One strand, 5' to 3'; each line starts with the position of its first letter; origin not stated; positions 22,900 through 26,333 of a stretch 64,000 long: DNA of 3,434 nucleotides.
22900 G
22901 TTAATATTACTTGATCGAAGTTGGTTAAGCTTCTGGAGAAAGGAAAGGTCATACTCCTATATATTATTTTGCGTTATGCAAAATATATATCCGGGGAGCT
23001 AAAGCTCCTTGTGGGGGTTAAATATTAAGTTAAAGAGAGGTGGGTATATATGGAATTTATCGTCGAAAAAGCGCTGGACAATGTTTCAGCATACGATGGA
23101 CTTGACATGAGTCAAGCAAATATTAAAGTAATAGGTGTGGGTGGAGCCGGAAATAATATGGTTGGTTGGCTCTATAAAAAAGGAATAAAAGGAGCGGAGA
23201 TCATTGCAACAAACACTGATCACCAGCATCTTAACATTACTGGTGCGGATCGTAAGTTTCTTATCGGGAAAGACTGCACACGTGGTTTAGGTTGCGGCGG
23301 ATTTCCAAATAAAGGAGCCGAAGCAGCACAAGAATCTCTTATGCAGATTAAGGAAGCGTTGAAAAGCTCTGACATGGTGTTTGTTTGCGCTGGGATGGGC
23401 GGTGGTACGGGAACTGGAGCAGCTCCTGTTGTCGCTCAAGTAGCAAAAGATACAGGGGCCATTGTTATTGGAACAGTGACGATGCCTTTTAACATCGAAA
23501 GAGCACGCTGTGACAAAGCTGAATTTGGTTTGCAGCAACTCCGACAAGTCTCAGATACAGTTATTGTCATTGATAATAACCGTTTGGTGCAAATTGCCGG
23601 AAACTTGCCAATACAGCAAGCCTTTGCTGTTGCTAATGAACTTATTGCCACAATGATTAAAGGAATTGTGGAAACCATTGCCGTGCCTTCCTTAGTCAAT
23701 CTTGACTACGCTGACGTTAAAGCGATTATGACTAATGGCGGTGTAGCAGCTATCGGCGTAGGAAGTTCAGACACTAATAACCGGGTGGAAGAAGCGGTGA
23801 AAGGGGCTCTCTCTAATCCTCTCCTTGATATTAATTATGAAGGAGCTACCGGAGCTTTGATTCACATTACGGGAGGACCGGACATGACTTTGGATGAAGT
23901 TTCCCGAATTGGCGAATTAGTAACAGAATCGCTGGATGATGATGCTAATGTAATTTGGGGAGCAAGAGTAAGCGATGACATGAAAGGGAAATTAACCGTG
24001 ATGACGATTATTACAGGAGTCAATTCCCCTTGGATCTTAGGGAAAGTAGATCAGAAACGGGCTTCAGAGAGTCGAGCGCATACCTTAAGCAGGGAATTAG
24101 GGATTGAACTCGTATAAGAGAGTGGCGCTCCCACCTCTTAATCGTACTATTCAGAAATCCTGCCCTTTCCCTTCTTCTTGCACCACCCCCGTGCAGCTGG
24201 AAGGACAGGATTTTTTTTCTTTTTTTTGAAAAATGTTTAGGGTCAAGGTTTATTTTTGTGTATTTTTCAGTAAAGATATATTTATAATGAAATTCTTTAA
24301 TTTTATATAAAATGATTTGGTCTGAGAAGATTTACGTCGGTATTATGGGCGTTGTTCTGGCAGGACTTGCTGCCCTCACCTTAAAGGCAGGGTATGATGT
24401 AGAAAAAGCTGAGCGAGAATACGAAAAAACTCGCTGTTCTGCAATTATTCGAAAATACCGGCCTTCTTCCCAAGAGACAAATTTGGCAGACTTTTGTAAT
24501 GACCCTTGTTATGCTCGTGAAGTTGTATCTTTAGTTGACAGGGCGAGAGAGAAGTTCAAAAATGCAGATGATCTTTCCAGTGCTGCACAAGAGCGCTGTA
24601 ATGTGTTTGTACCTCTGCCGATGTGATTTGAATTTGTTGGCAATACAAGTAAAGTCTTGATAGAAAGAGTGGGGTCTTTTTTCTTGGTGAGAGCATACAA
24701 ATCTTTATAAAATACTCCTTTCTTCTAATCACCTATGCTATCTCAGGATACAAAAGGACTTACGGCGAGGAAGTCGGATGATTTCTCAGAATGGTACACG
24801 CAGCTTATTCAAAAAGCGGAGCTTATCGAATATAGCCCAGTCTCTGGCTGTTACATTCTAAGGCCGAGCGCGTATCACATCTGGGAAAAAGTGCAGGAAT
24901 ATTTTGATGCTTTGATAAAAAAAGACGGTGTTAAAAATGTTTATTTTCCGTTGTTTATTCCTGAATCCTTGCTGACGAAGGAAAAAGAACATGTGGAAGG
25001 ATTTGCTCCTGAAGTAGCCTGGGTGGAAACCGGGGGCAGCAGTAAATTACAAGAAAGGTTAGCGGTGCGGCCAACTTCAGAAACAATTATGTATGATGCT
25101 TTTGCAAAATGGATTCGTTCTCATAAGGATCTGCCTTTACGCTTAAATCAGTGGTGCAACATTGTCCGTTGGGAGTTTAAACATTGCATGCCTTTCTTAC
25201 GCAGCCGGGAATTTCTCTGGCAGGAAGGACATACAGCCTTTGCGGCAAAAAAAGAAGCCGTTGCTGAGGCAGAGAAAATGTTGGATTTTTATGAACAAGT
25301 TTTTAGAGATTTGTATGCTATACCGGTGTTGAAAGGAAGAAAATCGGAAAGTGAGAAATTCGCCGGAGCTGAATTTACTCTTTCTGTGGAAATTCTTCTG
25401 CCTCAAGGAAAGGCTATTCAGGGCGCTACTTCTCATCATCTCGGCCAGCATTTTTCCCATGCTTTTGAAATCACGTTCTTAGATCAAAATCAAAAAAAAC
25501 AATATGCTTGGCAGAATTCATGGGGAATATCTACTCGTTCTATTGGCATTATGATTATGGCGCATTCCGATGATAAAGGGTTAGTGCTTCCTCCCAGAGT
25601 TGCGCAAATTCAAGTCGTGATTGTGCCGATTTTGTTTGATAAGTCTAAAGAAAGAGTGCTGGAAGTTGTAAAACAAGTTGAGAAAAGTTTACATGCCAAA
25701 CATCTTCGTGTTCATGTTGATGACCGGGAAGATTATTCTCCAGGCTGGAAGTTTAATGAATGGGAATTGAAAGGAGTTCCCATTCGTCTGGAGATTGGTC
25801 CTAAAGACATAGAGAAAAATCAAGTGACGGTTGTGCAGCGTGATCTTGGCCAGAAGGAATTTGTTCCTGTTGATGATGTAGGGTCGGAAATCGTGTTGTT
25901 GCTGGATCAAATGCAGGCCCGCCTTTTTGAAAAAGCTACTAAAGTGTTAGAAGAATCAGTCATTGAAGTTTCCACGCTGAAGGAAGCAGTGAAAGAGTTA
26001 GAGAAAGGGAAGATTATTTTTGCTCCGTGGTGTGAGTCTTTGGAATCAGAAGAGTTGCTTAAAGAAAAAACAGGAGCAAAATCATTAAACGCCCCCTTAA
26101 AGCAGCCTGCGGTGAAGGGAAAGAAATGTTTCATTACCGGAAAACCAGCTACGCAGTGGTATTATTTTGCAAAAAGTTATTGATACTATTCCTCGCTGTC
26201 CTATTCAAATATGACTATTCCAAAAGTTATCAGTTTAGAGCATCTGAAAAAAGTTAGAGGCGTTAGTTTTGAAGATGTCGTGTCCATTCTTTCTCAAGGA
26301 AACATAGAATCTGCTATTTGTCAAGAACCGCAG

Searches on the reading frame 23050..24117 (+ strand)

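Call 17: search_protein_families(library=pfam, proteins=[window:23050-24117:+], max_evalue=1)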
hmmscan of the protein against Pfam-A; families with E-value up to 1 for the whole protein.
window:23050-24117:+ (355 aa): 4 families
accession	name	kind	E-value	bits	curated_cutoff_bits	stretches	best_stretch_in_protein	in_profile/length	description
PF00091.31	Tubulin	-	1.7e-46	159.3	33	1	24-183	1-189/190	Tubulin/FtsZ family, GTPase domain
PF12327.13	FtsZ_C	-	2.4e-33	114.7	27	1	231-324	1-94/95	FtsZ family, C-terminal domain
PF01488.26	Shikimate_DH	-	0.12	12.9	24.3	0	19-52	9-42/138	Shikimate / quinate 5-dehydrogenase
PF13809.12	Tubulin_2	-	0.77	9.4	27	0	95-132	150-186/356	Tubulin like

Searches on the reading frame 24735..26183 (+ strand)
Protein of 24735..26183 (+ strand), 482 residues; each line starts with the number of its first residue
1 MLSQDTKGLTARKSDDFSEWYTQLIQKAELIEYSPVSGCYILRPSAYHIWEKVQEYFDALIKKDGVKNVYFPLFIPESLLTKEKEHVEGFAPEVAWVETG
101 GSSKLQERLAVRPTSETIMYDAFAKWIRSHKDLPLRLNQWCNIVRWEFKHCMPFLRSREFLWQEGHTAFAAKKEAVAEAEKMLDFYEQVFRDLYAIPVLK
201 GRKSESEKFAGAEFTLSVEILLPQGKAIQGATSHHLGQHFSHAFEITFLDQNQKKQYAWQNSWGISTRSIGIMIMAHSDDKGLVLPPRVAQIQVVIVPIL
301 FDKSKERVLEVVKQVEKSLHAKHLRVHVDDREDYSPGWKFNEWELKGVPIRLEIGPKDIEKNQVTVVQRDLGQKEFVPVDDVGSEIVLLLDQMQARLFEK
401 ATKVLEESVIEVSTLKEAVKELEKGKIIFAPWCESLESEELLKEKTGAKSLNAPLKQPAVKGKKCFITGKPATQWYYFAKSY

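Call 17: search_protein_families(library=pfam, proteins=[window:24735-26183:+], max_evalue=1)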
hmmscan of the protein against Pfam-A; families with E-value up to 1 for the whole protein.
window:24735-26183:+ (482 aa): 5 families
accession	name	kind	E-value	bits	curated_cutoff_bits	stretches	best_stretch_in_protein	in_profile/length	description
PF00587.30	tRNA-synt_2b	-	2e-23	83.8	29.3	1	103-274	5-176/179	tRNA synthetase class II core domain (G, H, P, S and T)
PF03129.25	HGTP_anticodon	-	8.3e-22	77.6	21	1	293-386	1-91/94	Anticodon binding domain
PF09180.16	ProRS-C_1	-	1.6e-20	73.5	31.5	1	416-482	2-71/71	Prolyl-tRNA synthetase, C-terminal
PF18655.7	SHIRT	-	0.089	13.9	22.4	0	392-456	21-64/82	SHIRT domain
PF09181.15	ProRS-C_2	-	0.16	12.5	25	1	409-450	6-48/66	Prolyl-tRNA synthetase, C-terminal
